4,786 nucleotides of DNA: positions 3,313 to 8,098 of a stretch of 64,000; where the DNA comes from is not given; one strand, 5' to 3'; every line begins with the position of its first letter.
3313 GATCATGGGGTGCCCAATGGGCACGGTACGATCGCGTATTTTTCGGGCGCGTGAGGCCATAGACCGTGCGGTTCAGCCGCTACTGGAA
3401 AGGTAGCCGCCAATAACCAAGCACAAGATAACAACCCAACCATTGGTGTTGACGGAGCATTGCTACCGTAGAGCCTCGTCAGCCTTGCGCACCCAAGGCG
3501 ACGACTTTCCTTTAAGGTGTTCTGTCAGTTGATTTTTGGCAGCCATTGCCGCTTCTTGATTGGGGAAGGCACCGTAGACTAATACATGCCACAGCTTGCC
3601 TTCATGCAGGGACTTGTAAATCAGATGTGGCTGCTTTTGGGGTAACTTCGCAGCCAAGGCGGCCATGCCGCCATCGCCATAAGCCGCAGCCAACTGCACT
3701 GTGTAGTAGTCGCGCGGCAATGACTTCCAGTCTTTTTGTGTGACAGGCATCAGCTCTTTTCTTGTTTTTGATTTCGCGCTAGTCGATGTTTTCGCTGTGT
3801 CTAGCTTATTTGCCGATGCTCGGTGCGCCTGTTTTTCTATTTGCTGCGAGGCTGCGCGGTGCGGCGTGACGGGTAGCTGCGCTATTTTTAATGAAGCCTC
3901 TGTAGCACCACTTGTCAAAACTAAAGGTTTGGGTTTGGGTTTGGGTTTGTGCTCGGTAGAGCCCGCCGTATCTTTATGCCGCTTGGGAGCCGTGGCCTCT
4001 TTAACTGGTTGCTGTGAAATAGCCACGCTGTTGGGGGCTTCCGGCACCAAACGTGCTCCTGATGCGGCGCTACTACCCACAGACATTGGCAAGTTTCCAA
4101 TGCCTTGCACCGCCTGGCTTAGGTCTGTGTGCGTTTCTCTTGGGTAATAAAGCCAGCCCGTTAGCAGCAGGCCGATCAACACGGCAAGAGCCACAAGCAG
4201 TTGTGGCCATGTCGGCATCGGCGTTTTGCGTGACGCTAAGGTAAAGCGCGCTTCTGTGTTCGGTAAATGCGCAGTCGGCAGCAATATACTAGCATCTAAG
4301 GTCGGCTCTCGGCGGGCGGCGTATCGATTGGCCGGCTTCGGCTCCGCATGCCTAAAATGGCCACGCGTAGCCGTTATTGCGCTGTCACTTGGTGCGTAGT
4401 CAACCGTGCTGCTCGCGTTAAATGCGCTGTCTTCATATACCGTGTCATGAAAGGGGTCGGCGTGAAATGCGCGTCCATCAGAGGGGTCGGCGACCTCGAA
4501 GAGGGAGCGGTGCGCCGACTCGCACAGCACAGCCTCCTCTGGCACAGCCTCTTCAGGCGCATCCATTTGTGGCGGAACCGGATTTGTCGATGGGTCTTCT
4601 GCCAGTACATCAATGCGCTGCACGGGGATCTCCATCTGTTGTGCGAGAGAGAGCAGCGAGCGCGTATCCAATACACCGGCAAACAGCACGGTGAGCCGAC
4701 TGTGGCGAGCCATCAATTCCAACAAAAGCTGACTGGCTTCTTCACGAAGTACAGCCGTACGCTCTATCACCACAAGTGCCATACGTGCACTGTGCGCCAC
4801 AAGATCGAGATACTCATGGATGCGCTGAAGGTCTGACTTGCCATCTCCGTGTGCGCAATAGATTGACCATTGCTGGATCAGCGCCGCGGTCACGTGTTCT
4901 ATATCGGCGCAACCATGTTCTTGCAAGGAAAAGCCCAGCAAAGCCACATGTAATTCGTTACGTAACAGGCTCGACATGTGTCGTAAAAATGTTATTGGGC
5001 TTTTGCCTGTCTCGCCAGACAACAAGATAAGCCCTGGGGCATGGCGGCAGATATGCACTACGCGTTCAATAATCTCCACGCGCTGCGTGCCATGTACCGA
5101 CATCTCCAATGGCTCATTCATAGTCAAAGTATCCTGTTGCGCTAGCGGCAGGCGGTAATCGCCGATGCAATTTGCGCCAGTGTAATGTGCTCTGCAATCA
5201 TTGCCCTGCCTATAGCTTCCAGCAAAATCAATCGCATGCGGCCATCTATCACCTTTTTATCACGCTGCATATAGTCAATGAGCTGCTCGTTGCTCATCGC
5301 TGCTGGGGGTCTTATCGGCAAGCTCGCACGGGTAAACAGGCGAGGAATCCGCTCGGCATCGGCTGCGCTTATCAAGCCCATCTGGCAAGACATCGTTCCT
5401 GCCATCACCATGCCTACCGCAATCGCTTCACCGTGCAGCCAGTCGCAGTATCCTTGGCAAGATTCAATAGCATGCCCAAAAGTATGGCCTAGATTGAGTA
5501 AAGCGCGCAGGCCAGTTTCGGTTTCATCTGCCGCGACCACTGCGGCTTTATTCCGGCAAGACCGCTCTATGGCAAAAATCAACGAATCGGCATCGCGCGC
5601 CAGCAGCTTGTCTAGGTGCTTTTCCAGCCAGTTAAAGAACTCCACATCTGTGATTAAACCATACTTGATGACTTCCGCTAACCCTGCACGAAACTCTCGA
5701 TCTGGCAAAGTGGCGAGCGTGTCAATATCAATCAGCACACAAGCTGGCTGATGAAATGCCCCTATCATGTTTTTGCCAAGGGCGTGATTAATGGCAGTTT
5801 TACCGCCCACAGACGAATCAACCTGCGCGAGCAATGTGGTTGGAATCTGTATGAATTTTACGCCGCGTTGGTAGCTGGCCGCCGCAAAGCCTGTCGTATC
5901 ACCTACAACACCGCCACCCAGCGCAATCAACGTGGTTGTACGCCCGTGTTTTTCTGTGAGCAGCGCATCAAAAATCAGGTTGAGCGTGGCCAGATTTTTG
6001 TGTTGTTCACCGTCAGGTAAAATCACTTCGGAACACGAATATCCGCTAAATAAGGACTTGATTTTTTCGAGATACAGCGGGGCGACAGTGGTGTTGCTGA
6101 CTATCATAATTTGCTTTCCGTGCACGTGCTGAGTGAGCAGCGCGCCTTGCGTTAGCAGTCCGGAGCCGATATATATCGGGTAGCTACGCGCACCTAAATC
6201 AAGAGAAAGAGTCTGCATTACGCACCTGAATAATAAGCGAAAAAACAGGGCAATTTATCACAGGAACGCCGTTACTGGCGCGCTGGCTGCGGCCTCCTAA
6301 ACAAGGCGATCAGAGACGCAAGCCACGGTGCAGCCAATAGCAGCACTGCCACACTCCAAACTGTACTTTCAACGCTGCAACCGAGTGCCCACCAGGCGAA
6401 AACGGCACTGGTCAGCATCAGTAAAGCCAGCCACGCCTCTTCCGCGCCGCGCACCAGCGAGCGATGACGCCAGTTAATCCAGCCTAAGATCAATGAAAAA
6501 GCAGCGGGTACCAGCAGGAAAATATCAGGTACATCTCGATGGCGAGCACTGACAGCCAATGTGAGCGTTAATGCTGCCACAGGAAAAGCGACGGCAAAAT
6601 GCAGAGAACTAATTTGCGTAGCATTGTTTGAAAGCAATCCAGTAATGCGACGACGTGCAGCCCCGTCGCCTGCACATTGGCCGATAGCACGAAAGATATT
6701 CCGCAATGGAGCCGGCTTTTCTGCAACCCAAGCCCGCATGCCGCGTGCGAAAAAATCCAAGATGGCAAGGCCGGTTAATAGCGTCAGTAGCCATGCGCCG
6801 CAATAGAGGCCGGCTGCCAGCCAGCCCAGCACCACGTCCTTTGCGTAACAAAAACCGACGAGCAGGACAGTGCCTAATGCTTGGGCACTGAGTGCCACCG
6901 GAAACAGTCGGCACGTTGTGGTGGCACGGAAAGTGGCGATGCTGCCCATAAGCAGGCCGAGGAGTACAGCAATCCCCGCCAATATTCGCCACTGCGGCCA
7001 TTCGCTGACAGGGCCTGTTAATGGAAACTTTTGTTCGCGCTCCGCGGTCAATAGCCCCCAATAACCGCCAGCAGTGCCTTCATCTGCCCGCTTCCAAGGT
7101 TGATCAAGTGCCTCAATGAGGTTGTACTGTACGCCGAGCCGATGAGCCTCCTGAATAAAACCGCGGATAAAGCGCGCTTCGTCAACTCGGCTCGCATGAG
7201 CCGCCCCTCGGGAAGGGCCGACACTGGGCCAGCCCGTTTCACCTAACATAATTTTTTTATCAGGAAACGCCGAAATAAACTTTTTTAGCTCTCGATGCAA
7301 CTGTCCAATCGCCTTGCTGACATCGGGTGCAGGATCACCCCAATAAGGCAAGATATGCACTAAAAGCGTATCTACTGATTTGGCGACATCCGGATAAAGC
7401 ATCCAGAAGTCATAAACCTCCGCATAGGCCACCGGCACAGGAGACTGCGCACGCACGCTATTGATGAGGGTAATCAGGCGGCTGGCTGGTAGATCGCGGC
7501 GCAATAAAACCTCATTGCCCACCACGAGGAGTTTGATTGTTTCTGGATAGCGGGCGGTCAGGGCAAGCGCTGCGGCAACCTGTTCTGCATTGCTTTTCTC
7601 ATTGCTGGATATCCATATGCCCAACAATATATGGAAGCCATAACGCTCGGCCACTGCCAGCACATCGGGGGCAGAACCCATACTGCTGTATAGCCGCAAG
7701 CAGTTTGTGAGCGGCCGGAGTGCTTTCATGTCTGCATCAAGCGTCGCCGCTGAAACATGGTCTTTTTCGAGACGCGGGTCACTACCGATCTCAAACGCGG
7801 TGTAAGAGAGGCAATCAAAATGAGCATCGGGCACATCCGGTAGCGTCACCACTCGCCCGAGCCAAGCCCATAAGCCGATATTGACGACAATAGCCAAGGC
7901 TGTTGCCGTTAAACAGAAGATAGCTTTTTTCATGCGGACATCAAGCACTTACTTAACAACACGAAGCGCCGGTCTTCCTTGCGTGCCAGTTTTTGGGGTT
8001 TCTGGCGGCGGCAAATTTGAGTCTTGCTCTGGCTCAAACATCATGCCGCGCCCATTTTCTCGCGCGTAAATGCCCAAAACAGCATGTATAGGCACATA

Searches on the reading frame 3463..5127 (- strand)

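Call 71: search_protein_families(library=pfam, proteins=[window:3463-5127:-], max_evalue=0.00001)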
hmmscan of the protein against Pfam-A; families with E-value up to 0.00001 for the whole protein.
window:3463-5127:- (554 aa): 1 family
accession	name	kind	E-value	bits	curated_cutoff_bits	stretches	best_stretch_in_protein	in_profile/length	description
PF05036.18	SPOR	-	4.2e-08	33.8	21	1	473-548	3-76/76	SPOR domain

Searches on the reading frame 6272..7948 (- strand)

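Call 71: search_protein_families(library=pfam, proteins=[window:6272-7948:-], max_evalue=0.00001)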
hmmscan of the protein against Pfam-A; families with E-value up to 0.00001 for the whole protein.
window:6272-7948:- (558 aa): 1 family
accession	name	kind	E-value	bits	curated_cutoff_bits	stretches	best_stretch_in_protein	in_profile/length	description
PF00332.24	Glyco_hydro_17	-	7.9e-07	29.4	28.2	0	232-309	225-303/306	Glycosyl hydrolases family 17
